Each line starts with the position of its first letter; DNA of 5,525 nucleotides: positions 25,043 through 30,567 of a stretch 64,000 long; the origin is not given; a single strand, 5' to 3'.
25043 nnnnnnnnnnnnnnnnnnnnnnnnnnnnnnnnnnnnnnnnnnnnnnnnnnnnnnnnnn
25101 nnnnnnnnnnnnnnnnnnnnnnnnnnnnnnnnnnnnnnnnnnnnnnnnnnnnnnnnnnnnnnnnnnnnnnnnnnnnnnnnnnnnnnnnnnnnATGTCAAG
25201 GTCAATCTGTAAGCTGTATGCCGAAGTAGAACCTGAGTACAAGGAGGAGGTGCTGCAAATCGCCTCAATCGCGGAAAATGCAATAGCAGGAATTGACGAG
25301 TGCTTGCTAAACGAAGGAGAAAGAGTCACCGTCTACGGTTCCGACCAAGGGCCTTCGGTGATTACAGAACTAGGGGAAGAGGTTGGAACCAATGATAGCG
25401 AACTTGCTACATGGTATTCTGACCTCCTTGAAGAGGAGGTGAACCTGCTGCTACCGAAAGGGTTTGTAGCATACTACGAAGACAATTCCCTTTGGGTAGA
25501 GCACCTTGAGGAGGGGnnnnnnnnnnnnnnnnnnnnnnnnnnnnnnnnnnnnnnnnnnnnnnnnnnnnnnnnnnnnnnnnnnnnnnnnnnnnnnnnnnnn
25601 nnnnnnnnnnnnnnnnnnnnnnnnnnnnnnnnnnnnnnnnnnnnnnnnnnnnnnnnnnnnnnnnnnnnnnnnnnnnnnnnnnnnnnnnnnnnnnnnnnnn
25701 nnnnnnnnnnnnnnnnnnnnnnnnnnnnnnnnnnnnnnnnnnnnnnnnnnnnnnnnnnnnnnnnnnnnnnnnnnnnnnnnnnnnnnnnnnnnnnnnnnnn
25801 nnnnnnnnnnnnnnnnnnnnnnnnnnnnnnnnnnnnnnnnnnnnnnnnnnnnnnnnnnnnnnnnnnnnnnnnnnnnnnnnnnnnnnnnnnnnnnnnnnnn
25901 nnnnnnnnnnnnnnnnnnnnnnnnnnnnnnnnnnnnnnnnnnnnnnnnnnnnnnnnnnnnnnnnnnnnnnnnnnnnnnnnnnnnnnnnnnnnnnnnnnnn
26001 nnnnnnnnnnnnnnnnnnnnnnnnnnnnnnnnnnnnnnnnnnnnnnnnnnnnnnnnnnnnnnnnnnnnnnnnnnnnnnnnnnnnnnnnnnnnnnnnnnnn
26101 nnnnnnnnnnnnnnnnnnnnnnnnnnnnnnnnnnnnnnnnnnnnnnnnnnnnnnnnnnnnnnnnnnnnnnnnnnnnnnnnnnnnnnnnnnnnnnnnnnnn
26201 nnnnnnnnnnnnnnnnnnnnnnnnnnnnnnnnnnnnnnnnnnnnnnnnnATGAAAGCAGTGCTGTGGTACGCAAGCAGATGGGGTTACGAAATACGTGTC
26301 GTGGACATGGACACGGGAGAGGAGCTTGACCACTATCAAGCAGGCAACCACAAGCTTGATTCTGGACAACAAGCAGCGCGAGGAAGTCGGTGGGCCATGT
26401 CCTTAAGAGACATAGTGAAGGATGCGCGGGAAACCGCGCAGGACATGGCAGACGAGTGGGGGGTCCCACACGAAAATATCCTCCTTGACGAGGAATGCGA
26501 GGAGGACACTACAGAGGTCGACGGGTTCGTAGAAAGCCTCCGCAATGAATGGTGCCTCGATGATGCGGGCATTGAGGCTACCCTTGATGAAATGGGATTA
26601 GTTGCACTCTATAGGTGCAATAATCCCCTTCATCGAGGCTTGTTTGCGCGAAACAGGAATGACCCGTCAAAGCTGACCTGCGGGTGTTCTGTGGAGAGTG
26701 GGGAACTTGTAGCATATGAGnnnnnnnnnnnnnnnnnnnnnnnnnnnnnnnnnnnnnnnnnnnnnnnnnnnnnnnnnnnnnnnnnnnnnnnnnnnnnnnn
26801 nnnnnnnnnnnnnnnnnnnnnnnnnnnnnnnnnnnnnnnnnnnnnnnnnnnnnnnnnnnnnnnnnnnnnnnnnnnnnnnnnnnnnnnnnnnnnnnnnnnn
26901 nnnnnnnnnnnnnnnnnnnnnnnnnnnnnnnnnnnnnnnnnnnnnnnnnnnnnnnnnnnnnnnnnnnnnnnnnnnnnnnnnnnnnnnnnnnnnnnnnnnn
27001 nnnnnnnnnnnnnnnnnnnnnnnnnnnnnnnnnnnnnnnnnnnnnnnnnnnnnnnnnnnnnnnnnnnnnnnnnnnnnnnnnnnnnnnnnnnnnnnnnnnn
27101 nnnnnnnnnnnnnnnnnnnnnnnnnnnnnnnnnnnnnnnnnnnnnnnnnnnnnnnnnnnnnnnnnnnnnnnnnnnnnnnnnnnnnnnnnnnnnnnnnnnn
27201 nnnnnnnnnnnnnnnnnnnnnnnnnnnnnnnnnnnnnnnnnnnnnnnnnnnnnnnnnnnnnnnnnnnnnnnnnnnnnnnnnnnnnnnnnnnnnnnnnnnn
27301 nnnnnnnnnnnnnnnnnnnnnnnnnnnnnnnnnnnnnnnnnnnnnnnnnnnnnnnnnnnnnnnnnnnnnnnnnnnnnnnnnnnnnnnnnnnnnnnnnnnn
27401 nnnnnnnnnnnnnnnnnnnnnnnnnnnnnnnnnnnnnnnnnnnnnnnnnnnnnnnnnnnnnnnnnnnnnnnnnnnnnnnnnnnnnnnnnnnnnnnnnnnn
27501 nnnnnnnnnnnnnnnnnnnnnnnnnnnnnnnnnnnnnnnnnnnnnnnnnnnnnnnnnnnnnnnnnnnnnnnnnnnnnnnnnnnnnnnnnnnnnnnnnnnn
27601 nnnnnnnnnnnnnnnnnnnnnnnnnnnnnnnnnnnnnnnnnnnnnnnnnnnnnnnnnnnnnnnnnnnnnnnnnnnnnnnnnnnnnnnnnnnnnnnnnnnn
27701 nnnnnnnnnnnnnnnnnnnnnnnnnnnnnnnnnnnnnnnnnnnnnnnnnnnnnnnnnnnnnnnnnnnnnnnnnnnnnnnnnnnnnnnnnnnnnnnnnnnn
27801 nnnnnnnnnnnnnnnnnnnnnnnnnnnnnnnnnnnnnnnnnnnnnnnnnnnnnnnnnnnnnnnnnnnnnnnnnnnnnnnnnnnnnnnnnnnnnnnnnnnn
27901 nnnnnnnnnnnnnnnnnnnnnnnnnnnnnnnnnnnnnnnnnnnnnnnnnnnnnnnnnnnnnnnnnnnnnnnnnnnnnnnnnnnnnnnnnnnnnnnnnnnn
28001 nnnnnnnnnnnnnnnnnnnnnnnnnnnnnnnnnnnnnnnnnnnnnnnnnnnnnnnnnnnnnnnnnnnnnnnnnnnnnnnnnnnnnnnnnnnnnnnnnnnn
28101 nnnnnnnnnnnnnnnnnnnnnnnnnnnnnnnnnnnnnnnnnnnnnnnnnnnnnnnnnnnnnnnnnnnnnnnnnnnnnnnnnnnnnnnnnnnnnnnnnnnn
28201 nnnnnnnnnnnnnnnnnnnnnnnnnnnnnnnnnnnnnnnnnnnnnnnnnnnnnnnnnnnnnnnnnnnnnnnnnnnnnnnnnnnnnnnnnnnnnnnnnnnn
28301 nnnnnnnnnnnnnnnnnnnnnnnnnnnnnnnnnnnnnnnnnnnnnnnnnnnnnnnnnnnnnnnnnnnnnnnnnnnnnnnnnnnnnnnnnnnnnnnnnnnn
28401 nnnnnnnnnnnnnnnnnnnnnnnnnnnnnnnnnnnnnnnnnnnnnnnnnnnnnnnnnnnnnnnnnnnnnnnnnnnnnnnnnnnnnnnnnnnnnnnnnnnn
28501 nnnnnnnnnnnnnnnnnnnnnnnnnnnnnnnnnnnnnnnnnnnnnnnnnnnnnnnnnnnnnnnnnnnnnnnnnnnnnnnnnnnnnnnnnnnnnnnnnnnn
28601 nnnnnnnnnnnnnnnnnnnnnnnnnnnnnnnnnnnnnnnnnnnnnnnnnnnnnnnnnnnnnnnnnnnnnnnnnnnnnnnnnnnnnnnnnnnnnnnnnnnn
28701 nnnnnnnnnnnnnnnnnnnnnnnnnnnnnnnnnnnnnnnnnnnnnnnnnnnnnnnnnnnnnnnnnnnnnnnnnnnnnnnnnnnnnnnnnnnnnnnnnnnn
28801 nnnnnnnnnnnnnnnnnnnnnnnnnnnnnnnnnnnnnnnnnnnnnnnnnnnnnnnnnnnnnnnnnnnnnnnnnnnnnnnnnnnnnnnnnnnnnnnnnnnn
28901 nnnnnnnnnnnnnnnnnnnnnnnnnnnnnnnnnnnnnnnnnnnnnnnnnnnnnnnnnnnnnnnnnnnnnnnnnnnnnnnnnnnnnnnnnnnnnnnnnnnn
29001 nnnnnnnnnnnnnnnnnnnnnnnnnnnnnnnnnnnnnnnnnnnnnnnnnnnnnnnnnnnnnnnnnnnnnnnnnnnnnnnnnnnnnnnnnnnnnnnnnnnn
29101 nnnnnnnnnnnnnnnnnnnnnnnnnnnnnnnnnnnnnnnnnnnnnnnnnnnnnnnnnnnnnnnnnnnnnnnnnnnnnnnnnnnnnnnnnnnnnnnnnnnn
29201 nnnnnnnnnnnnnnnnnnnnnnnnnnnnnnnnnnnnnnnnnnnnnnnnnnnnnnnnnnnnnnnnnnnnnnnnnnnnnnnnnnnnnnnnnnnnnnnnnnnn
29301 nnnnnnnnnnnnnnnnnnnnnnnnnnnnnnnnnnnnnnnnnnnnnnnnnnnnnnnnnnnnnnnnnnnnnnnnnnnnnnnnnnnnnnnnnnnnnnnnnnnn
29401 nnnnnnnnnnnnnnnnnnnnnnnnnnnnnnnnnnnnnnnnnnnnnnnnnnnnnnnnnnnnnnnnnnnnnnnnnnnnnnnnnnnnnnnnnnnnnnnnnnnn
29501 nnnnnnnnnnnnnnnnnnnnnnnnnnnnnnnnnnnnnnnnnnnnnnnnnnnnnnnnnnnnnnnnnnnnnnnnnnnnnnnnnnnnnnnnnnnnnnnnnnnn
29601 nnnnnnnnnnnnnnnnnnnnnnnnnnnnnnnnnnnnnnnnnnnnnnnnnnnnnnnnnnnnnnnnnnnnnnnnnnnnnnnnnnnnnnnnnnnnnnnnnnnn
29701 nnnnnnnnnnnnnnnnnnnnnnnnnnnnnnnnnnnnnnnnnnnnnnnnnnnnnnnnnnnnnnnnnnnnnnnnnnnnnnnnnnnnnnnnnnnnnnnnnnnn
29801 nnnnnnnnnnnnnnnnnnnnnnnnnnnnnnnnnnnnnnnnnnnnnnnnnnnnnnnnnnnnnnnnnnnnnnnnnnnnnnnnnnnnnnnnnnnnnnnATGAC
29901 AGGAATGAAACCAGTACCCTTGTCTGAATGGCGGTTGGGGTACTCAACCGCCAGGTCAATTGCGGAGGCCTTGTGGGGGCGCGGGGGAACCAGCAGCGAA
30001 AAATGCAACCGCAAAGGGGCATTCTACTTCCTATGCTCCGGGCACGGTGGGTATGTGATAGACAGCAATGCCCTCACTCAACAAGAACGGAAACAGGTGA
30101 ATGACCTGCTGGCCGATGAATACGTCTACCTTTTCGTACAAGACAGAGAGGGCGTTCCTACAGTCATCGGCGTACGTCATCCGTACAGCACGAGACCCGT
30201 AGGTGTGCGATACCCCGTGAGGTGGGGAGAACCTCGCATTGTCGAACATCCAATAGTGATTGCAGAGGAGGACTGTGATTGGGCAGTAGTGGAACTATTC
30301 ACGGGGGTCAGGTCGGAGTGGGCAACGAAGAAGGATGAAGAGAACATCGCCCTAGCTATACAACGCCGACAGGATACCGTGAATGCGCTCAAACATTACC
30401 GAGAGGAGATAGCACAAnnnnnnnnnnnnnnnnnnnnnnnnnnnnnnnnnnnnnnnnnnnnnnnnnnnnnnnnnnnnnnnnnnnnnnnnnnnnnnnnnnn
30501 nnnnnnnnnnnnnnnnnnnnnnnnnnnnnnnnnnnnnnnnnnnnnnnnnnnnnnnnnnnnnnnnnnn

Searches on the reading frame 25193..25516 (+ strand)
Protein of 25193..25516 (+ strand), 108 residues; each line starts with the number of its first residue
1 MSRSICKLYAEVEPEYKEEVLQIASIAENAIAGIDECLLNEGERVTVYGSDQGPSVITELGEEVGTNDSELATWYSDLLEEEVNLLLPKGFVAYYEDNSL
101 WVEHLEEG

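Call 14: search_protein_families(library=pfam, proteins=[window:25193-25516:+], max_evalue=0.01)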
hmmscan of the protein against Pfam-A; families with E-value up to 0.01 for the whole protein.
window:25193-25516:+ (108 aa): 0 families

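Call 15: search_protein_families(library=phrogs, proteins=[window:25193-25516:+], max_evalue=0.001)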
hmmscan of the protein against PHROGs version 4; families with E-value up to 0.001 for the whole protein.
window:25193-25516:+ (108 aa): 0 families

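Call 48: find_encoding_contigs(protein=window:25193-25516:+, flank=6000, max_places=6)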
Protein window:25193-25516:+ (108 aa): no gene with exactly this product is on record in the collection.

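Call 79: search_protein_families(library=pfam, proteins=[window:25193-25516:+], max_evalue=0.1)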
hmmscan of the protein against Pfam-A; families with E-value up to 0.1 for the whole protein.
window:25193-25516:+ (108 aa): 0 families

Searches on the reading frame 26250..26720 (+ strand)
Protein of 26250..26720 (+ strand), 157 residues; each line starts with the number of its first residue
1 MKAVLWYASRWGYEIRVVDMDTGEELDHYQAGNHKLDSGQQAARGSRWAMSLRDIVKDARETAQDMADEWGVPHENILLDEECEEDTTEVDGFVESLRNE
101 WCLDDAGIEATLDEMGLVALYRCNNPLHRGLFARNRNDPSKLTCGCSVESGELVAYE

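Call 79: search_protein_families(library=pfam, proteins=[window:26250-26720:+], max_evalue=0.1)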
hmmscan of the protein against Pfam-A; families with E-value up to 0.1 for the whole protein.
window:26250-26720:+ (157 aa): 0 families

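Call 88: find_encoding_contigs(protein=window:26250-26720:+, flank=6000, max_places=6)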
Protein window:26250-26720:+ (157 aa): no gene with exactly this product is on record in the collection.

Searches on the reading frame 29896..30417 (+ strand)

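Call 79: search_protein_families(library=pfam, proteins=[window:29896-30417:+], max_evalue=0.1)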
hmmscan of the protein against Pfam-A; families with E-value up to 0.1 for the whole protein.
window:29896-30417:+ (174 aa): 2 families
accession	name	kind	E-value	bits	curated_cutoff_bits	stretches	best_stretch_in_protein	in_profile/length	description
PF22653.1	DUF7007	-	0.039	14.9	27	0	124-137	54-67/116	Domain of unknown function (DUF7007)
PF15142.11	INCA1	-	0.052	14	27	1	109-159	125-175/178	INCA1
